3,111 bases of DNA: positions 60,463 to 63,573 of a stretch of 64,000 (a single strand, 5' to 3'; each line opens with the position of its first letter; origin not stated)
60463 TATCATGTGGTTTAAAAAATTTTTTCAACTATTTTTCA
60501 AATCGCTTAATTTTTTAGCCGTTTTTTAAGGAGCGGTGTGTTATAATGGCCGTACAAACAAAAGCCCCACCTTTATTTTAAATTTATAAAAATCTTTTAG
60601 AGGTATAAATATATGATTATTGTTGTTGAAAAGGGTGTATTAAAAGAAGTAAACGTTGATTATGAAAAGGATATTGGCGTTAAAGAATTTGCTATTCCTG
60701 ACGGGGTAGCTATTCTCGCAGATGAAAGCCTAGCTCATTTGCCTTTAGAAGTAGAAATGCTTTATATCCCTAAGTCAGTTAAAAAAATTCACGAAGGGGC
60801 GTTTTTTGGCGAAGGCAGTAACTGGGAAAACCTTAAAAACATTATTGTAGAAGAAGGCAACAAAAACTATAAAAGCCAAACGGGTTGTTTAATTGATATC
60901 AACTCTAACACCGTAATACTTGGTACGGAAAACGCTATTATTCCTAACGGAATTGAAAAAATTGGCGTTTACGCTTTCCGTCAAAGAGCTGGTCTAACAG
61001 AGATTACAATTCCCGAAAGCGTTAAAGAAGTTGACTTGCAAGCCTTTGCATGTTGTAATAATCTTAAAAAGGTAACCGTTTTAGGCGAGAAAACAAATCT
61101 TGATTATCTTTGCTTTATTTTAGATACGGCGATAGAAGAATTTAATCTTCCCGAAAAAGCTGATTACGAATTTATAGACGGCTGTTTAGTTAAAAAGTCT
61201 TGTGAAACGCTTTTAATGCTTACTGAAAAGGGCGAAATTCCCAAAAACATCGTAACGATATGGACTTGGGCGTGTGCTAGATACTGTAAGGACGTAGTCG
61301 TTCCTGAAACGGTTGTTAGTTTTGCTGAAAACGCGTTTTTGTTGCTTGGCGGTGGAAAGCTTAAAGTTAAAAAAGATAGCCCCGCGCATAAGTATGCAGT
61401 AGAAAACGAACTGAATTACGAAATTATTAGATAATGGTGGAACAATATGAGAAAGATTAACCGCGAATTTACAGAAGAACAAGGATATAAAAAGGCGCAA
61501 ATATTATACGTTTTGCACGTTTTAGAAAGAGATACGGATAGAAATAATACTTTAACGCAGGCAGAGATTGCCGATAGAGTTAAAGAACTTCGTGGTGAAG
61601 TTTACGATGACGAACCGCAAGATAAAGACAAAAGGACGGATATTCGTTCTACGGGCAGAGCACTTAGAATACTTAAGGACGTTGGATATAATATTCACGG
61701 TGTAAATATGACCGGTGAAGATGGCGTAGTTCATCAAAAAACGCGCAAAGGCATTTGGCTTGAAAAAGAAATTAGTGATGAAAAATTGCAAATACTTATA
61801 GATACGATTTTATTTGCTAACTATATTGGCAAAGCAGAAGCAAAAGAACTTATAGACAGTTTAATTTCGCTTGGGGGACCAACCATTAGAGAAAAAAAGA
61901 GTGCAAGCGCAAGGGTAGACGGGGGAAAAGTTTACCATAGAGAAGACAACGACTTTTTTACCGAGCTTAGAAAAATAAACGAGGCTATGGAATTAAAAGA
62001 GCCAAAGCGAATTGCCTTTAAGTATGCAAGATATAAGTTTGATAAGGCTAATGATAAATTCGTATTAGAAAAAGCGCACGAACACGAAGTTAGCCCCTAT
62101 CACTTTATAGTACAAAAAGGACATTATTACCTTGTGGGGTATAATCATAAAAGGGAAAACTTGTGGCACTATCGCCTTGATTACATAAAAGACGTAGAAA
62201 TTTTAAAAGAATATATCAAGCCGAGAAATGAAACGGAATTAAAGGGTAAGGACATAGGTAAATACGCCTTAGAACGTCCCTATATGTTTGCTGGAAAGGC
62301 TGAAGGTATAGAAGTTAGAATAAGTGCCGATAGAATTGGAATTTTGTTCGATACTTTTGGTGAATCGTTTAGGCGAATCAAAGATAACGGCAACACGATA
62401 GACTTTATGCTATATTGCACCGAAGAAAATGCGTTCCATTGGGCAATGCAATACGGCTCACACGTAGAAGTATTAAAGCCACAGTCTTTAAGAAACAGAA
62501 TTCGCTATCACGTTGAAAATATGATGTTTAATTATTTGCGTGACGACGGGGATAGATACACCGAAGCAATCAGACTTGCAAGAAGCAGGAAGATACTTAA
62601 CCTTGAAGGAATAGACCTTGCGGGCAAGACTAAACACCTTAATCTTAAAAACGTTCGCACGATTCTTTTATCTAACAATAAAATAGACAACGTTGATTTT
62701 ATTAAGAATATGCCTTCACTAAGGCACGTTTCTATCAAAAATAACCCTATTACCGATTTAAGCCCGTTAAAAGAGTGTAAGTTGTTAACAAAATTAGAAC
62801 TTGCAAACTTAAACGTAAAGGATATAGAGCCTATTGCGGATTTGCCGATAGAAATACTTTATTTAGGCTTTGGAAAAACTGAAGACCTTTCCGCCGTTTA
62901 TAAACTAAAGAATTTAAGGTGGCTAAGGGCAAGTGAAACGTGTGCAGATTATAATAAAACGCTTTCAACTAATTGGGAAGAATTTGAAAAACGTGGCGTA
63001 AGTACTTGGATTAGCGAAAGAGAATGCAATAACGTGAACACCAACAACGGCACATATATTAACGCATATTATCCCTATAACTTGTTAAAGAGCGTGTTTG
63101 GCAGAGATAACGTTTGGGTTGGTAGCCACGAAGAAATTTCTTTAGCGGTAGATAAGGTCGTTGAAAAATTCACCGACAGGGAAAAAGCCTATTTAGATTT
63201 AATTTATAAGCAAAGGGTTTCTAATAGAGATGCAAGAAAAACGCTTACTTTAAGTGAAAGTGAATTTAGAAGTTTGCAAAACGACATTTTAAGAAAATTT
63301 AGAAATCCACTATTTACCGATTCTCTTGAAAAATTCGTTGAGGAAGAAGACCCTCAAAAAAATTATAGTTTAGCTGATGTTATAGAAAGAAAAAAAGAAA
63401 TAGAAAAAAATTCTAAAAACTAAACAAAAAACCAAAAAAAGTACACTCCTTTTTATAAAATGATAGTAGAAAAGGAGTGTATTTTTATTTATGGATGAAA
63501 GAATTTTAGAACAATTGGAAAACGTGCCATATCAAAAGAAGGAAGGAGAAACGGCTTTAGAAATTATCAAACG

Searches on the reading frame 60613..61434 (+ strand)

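Call 82: search_protein_families(library=pfam, proteins=[window:60613-61434:+], max_evalue=0.001)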
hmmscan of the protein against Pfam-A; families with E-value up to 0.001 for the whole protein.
window:60613-61434:+ (273 aa): 1 family
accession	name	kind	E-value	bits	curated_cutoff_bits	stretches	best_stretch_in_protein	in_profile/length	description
PF13306.12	LRR_5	-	9.2e-19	68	27.7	1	106-183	14-90/127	BspA type Leucine rich repeat region (6 copies)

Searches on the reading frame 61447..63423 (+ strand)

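Call 82: search_protein_families(library=pfam, proteins=[window:61447-63423:+], max_evalue=0.001)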
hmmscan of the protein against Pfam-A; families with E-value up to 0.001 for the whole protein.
window:61447-63423:+ (658 aa): 3 families
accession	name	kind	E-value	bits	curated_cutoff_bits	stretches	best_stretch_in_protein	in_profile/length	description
PF12799.13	LRR_4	-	1.6e-10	41.3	27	1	401-442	1-43/44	Leucine Rich repeats (2 copies)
PF13280.12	WYL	-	3e-10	40.4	21.8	1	187-252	14-70/70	WYL domain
PF25583.1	WCX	-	7.7e-07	29.8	23.9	1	289-359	6-75/76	WCX domain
